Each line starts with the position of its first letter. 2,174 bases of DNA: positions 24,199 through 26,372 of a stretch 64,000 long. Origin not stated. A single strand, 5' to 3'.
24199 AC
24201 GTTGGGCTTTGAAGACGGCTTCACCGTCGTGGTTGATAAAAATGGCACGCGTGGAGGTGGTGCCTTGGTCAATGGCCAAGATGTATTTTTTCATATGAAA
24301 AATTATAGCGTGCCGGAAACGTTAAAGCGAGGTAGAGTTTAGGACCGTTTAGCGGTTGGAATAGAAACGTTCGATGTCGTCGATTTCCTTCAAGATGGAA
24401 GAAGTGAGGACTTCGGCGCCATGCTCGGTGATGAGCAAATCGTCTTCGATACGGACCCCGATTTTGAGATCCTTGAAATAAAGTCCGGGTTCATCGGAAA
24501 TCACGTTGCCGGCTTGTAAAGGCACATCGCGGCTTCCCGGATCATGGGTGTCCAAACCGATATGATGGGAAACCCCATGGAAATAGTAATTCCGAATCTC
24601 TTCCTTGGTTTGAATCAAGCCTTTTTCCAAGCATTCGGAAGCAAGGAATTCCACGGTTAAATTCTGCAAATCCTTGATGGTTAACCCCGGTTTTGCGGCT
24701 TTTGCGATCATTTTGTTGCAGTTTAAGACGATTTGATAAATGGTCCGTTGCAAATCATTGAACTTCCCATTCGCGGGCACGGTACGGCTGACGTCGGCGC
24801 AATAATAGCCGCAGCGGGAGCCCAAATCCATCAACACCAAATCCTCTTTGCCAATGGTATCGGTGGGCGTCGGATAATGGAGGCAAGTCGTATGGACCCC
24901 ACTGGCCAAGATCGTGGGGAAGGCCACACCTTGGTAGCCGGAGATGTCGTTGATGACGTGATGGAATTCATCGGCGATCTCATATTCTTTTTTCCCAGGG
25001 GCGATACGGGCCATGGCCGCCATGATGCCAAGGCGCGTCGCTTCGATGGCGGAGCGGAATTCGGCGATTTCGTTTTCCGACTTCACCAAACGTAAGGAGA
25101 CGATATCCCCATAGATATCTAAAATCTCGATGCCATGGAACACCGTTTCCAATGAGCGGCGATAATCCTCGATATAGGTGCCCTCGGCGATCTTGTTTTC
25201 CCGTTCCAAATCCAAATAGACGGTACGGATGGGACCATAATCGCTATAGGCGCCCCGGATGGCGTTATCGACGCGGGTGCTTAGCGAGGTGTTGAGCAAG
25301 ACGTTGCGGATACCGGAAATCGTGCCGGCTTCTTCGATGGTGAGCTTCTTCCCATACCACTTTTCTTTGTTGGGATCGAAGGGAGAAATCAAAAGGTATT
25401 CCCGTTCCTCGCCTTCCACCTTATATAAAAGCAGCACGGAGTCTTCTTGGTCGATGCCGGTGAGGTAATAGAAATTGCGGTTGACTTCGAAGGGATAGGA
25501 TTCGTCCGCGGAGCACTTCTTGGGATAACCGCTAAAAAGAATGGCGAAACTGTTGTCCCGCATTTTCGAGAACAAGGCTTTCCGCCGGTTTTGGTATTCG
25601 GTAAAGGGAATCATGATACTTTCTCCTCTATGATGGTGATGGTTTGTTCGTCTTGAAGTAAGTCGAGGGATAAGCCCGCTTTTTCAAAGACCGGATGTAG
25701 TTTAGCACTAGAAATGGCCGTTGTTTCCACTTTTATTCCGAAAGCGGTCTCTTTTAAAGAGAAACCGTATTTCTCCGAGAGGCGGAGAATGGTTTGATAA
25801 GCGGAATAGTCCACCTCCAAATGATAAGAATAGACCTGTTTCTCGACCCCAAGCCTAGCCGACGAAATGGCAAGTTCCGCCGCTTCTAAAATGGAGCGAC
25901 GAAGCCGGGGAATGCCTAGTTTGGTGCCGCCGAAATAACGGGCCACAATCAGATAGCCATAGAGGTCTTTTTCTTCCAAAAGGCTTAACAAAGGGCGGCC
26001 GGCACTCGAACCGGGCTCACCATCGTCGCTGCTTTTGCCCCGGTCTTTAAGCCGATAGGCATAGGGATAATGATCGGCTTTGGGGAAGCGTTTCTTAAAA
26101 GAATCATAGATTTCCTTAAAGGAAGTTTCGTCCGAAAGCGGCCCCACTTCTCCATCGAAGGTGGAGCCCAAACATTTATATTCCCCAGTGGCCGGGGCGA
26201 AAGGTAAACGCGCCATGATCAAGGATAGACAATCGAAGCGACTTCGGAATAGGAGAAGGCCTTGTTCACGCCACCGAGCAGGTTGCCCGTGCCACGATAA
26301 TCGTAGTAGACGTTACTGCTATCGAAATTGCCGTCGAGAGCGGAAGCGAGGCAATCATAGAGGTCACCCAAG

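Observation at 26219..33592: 2,445-aa acidic, membrane-anchored orphan giant protein expressed from a leaderless-type promoter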

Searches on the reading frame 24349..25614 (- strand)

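Call 6: search_protein_families(library=ncbifam, proteins=[window:24349-25614:-], max_evalue=0.01)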
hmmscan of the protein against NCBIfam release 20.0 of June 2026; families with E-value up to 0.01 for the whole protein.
window:24349-25614:- (421 aa): 14 families
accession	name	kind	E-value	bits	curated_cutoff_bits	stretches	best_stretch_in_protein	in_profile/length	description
NF008131.0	PRK10879.1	equivalog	1.7e-66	224.8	465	1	5-417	4-431/438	Xaa-Pro aminopeptidase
NF040821.1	dipep_PepQ_Arch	equivalog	1e-37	130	630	1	169-405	113-340/346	Xaa-Pro dipeptidase PepQ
NF007310.0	PRK09795.1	equivalog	3.5e-24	85.3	393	1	173-405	123-350/361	aminopeptidase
NF010133.0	PRK13607.1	equivalog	2.1e-20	73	339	1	173-360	157-349/443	Xaa-Pro dipeptidase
NF038259.1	ectoine_DoeA_2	exception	1.4e-14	53.6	575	1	153-334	129-308/386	ectoine hydrolase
NF011720.0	PRK15173.1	subfamily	1.4e-12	47.3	420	1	152-404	90-333/343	peptidase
NF011173.0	PRK14575.1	equivalog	1.4e-12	47.3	850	1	152-404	153-396/406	putative peptidase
NF011174.0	PRK14576.1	subfamily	9.1e-10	37.9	487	1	154-404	154-395/405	putative endopeptidase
TIGR00500.1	met_pdase_I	equivalog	1.6e-07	31.1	171.35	1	177-353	3-174/247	type I methionyl aminopeptidase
NF043017.1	DimsulpropLyDddP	equivalog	5.5e-06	25.4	600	1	172-405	200-435/443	dimethylsulfonioproprionate lyase DddP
TIGR00501.1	met_pdase_II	equivalog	6.8e-06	25.8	222.65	1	198-326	20-143/295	type II methionyl aminopeptidase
TIGR02993.1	ectoine_eutD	equivalog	3.2e-05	23.3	613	1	174-406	155-383/391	ectoine hydrolase DoeA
NF008970.0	PRK12318.1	equivalog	0.0026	17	267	0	212-325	81-195/291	methionyl aminopeptidase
NF002711.0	PRK02539.1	equivalog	0.0098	15.9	112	0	145-172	34-61/85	DUF896 family protein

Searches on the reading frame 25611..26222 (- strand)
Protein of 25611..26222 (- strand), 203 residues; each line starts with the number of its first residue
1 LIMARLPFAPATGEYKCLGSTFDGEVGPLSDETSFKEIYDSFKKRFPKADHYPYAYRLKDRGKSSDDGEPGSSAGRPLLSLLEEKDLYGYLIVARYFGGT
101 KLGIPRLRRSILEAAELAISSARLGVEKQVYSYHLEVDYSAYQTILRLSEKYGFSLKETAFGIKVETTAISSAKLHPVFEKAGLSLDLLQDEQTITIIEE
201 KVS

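Call 6: search_protein_families(library=ncbifam, proteins=[window:25611-26222:-], max_evalue=0.01)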
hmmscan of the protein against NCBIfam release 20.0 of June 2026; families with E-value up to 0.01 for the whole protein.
window:25611-26222:- (203 aa): 2 families
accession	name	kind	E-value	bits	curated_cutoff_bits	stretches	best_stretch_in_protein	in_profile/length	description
TIGR00257.1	IMPACT_YIGZ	hypoth_equivalog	5e-26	91.5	167.95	1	20-175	21-182/205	YigZ family protein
NF008600.0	PRK11568.1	equivalog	1.6e-10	40.9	298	1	36-166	36-172/204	IMPACT family protein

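Call 87: search_protein_families(library=padloc, proteins=[window:25611-26222:-], max_evalue=0.01)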
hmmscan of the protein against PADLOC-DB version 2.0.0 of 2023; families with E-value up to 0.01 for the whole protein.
window:25611-26222:- (203 aa): 0 families

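Call 88: search_protein_families(library=phrogs, proteins=[window:25611-26222:-], max_evalue=0.01)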
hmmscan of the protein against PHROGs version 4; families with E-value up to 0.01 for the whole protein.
window:25611-26222:- (203 aa): 0 families
